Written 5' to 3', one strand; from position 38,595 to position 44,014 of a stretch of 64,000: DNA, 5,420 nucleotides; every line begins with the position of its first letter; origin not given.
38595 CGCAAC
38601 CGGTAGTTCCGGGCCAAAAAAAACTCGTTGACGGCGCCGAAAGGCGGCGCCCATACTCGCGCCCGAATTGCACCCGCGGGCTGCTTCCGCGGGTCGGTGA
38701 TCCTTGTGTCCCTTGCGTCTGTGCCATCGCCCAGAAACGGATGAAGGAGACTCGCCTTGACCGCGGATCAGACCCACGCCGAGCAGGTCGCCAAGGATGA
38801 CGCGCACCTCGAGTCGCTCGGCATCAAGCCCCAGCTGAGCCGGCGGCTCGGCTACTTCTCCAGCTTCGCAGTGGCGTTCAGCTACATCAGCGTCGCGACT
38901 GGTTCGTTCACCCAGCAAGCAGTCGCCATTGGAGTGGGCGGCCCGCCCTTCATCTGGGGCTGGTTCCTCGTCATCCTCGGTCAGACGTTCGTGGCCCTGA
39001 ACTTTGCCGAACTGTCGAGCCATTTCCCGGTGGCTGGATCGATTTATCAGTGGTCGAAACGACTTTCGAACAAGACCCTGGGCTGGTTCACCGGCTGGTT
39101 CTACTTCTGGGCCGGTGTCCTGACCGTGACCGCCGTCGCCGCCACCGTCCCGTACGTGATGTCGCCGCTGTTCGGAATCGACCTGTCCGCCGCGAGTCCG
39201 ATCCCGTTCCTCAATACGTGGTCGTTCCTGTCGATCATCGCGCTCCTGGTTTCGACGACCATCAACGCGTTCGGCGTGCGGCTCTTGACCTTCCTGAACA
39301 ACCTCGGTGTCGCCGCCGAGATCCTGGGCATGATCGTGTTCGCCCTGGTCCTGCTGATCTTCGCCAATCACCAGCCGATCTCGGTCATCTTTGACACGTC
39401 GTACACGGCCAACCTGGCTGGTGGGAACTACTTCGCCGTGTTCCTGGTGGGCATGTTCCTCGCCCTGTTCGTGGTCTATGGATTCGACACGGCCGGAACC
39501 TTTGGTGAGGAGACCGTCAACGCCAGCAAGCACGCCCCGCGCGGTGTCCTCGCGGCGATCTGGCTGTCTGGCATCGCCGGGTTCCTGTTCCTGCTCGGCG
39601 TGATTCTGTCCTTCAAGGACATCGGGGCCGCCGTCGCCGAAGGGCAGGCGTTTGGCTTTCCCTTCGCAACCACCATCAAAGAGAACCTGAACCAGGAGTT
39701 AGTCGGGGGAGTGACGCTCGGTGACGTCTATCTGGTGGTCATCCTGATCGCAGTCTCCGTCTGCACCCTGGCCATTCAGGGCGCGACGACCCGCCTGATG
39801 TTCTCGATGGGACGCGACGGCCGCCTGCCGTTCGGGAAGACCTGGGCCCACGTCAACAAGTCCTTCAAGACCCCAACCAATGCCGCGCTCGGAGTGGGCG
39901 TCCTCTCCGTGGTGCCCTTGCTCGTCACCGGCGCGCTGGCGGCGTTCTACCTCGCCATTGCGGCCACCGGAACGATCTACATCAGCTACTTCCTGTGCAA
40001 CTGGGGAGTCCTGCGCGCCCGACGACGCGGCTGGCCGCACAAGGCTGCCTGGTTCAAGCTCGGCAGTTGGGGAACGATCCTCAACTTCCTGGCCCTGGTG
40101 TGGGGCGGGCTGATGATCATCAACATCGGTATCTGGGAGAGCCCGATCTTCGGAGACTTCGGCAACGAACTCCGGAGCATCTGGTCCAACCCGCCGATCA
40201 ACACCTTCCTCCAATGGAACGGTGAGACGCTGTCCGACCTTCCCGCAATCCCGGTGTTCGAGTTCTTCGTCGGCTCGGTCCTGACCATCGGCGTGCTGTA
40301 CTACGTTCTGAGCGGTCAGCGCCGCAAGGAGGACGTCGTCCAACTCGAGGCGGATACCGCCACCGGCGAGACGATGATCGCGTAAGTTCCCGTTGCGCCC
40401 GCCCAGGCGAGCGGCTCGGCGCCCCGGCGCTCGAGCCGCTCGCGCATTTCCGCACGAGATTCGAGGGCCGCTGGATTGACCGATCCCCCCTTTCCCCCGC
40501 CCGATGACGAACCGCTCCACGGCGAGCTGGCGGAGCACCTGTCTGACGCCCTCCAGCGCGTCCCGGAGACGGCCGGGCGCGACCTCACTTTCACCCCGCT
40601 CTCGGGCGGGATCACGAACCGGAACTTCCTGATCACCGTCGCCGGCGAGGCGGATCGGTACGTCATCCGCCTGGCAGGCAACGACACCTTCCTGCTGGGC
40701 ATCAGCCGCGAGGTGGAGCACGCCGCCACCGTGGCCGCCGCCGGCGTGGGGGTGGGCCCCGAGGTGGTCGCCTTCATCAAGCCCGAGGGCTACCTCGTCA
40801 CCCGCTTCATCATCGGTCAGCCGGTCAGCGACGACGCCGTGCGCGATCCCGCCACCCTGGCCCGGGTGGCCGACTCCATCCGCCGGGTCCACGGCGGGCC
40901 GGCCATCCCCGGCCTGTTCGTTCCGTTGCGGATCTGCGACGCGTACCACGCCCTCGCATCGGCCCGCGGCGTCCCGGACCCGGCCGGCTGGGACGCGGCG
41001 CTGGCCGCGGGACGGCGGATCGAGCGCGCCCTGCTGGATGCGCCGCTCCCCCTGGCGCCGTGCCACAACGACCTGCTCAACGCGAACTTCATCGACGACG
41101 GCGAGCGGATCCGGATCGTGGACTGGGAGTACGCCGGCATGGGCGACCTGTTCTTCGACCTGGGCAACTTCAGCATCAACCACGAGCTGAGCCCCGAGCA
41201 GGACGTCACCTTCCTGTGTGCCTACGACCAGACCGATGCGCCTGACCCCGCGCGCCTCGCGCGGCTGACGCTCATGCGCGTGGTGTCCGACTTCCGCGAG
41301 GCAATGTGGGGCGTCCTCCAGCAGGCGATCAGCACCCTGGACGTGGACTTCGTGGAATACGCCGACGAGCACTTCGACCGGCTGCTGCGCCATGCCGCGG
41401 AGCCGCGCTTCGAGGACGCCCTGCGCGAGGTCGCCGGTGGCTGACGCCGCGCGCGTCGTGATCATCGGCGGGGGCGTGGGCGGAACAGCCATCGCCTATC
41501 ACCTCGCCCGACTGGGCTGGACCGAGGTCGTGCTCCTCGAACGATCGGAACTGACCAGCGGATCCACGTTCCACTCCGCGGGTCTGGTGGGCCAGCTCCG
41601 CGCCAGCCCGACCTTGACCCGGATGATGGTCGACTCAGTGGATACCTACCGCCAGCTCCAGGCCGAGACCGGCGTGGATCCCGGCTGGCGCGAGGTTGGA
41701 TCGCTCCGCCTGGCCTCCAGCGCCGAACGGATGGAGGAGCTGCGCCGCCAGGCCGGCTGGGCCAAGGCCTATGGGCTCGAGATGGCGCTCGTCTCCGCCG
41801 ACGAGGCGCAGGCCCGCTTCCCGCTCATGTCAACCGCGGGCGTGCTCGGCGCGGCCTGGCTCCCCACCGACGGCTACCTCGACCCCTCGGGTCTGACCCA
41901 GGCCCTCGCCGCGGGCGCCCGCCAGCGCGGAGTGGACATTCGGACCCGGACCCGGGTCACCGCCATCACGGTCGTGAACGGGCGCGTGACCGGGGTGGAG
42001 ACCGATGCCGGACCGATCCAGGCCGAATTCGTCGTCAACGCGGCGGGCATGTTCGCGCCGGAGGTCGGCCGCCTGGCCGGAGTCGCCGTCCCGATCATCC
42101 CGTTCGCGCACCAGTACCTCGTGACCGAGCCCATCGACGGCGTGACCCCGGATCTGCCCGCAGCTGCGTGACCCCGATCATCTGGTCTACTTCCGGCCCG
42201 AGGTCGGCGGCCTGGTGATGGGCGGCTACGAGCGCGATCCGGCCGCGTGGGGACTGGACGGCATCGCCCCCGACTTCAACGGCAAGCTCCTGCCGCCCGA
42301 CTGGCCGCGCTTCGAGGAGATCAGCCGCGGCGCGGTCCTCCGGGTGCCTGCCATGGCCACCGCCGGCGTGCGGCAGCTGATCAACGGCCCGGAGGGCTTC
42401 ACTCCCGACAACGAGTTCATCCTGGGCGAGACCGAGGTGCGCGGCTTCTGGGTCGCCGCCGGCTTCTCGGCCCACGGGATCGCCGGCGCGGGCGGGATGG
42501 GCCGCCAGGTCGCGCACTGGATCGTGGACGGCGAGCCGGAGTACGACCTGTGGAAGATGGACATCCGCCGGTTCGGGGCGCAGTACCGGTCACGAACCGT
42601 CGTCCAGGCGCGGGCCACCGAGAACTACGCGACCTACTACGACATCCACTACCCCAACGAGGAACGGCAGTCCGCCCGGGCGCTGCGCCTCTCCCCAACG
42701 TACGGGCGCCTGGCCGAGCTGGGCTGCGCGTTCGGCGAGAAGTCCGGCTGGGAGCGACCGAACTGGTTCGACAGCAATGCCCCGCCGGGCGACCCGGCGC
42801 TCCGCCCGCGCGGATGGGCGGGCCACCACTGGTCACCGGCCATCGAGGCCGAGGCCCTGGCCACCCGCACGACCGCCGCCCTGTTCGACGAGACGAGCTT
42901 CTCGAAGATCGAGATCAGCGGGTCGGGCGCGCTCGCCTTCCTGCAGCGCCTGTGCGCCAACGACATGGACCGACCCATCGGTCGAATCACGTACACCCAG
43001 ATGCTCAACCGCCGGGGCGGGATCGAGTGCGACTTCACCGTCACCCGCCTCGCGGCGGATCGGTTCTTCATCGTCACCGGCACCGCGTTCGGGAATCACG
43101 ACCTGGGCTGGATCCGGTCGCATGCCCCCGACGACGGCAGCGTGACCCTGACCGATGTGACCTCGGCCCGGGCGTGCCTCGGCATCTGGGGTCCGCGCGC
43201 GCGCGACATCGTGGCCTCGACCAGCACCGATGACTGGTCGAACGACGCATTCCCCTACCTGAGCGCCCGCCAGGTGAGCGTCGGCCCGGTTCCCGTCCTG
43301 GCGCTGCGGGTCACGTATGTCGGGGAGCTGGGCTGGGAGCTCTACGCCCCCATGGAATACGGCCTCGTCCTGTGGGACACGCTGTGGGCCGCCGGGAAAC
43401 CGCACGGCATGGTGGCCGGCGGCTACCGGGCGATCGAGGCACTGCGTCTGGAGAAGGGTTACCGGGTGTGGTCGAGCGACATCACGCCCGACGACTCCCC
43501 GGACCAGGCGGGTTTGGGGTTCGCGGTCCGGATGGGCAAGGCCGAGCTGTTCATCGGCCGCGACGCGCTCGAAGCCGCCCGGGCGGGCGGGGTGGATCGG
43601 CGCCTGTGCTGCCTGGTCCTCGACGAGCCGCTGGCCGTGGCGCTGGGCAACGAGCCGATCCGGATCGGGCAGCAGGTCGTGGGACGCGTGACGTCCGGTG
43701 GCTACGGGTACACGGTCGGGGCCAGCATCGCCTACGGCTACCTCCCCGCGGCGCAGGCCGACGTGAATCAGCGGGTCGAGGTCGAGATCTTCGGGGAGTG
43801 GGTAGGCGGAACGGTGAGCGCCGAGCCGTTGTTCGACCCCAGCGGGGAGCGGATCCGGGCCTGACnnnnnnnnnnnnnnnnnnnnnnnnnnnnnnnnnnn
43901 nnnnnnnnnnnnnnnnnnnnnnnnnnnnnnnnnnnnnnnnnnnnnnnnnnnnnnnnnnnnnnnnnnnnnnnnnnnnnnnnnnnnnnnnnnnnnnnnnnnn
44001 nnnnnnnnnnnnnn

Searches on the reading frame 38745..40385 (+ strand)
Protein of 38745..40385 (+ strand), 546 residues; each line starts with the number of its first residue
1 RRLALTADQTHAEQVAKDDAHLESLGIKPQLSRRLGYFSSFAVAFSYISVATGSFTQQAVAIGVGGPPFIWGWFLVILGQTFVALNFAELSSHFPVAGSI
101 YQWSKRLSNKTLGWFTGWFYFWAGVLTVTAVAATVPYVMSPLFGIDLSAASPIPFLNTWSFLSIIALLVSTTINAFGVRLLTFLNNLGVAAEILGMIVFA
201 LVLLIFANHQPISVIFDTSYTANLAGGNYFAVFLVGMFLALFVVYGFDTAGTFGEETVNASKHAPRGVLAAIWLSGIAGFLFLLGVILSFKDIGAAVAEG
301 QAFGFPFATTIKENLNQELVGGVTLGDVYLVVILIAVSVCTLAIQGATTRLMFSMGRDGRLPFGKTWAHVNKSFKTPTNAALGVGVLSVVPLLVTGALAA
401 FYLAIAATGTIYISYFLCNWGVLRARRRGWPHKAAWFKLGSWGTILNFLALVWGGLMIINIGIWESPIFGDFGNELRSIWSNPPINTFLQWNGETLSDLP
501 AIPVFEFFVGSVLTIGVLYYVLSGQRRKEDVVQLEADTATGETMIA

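Call 32: search_protein_families(library=pfam, proteins=[window:38745-40385:+], max_evalue=0.001)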
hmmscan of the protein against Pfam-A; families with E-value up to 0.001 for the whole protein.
window:38745-40385:+ (546 aa): 2 families
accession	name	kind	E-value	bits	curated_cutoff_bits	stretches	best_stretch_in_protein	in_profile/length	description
PF13520.12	AA_permease_2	-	9.9e-37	127.3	27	1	35-460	1-403/427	Amino acid permease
PF00324.27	AA_permease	-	8.9e-25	87.7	24.6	1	51-423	12-374/470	Amino acid permease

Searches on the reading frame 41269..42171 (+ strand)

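Call 32: search_protein_families(library=pfam, proteins=[window:41269-42171:+], max_evalue=0.001)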
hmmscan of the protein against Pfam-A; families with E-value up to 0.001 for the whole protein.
window:41269-42171:+ (300 aa): 12 families
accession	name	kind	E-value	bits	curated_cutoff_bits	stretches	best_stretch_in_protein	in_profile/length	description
PF01266.30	DAO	-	5.5e-58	197.6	27.9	1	62-291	1-236/353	FAD dependent oxidoreductase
PF00890.30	FAD_binding_2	-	2.6e-11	43.8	20.4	1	63-246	2-181/414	FAD binding domain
PF07992.20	Pyr_redox_2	-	3.7e-10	40.2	26.1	1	62-144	2-86/291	Pyridine nucleotide-disulphide oxidoreductase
PF13738.12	Pyr_redox_3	-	5.4e-08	32.9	30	0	216-263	90-136/305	Pyridine nucleotide-disulphide oxidoreductase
PF00070.33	Pyr_redox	-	1.3e-06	29.2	22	0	62-94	1-32/82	Pyridine nucleotide-disulphide oxidoreductase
PF04820.20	Trp_halogenase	-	0.00013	21.4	21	0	204-261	155-213/458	Tryptophan halogenase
PF13454.12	NAD_binding_9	-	0.00015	22.3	21.8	0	64-104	1-44/155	FAD-NAD(P)-binding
PF01593.30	Amino_oxidase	-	0.00016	21.5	19.8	0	189-259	189-254/443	Flavin containing amine oxidoreductase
PF01494.25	FAD_binding_3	-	0.00016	21.4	22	0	62-97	3-37/349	FAD binding domain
PF03486.20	HI0933_like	-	0.00026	21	50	0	209-267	111-171/244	HI0933-like protein Rossmann domain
PF12831.13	FAD_oxidored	-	0.00029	20.7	27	0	63-272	2-155/416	FAD dependent oxidoreductase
PF13450.12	NAD_binding_8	-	0.00037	21.1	21.9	1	65-100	1-35/68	NAD(P)-binding Rossmann-like domain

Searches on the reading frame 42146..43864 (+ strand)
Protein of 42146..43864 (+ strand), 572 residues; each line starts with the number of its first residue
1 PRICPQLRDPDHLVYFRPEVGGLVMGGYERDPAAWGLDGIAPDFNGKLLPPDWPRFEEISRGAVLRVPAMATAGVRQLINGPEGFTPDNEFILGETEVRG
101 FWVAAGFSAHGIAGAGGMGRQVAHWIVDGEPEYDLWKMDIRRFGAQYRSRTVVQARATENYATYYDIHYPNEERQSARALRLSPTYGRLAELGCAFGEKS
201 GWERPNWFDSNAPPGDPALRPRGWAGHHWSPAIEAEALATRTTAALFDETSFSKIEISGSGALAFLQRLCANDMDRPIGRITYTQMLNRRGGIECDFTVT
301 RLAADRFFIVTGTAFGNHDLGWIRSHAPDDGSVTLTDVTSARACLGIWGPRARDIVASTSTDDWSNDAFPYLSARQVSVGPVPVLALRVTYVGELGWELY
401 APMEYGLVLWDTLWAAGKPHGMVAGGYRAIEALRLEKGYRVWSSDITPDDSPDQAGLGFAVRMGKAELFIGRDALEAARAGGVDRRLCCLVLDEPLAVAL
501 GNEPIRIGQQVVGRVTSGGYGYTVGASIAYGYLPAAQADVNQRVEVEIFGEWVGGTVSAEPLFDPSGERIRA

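Call 32: search_protein_families(library=pfam, proteins=[window:42146-43864:+], max_evalue=0.001)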
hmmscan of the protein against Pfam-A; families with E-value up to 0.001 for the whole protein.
window:42146-43864:+ (572 aa): 4 families
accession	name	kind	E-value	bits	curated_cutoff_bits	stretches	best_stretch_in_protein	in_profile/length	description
PF01571.26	GCV_T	-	2.4e-78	263.4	25.6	1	186-460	2-255/255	Aminomethyltransferase folate-binding domain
PF08669.17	GCV_T_C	-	1.4e-21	76.6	25.9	1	485-564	1-80/80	Glycine cleavage T-protein C-terminal barrel domain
PF16350.10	FAO_M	-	1.3e-19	70.6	27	1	128-183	1-56/56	FAD dependent oxidoreductase central domain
PF01266.30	DAO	-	1.2e-12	48.5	27.9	1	7-125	248-353/353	FAD dependent oxidoreductase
